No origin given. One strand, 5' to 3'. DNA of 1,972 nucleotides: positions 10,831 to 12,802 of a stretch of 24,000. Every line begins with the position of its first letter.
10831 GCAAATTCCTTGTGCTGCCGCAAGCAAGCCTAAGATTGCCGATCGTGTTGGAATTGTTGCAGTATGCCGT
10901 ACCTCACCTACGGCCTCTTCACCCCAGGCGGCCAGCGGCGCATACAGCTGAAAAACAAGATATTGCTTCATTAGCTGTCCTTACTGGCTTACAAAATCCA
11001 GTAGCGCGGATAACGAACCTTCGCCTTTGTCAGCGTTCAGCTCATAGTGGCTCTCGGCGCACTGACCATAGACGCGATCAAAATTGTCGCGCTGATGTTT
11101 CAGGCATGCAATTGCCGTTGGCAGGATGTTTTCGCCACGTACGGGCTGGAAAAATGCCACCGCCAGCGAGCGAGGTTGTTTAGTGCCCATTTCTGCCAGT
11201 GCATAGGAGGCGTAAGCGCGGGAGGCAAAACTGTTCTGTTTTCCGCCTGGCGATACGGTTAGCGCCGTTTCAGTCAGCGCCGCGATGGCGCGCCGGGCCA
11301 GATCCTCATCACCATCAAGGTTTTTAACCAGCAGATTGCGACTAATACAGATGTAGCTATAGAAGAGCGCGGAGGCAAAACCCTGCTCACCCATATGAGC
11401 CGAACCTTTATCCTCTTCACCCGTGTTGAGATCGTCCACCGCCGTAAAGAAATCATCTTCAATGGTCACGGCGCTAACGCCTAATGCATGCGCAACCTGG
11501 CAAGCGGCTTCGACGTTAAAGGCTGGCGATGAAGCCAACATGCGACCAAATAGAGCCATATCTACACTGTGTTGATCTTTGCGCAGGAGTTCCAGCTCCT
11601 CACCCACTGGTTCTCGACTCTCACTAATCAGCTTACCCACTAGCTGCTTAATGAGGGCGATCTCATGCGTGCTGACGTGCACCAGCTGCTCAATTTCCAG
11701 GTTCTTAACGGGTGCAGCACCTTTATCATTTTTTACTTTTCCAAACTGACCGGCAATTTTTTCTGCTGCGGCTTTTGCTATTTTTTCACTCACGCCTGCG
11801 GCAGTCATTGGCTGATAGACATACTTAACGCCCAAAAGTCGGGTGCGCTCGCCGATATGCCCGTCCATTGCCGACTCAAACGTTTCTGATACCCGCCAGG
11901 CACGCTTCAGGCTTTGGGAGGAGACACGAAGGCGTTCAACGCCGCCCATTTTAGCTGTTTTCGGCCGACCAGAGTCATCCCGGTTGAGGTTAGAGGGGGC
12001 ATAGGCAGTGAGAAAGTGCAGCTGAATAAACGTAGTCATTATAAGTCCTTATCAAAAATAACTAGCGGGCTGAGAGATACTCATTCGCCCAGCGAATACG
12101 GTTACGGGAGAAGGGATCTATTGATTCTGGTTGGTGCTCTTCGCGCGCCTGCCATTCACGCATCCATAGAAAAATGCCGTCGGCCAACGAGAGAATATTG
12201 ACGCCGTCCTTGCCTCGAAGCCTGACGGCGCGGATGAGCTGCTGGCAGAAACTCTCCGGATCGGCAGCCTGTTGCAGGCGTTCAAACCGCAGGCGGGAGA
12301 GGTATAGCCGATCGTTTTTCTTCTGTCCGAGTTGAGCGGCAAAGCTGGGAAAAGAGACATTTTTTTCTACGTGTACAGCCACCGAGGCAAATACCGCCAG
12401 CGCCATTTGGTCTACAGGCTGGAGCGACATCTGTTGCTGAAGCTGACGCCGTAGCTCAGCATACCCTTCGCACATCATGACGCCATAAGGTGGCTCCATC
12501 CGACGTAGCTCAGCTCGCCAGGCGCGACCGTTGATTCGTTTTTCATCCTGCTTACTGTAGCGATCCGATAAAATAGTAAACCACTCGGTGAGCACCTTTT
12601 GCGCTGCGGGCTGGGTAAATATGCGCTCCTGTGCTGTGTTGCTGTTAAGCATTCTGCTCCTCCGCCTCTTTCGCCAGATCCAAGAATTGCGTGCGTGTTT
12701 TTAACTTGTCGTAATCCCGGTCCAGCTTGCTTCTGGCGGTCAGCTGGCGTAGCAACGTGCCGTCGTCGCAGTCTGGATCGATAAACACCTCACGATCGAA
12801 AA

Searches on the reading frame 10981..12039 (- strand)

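Call 7: search_protein_families(library=ncbifam, proteins=[window:10981-12039:-])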
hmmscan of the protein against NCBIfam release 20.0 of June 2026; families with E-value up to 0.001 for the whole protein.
window:10981-12039:- (352 aa): 1 family
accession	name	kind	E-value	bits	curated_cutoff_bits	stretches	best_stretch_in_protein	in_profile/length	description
TIGR01869.1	casC_Cse4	exception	2.6e-97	326.7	178.05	1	3-324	1-325/325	type I-E CRISPR-associated protein Cas7/Cse4/CasC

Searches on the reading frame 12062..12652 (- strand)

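Call 7: search_protein_families(library=ncbifam, proteins=[window:12062-12652:-])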
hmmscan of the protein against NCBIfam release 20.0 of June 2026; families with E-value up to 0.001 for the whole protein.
window:12062-12652:- (196 aa): 1 family
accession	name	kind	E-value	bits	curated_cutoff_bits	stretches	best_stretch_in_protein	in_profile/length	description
TIGR02548.2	casB_cse2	equivalog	4.6e-32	111.4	28.5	1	21-195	2-166/167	type I-E CRISPR-associated protein Cse2/CasB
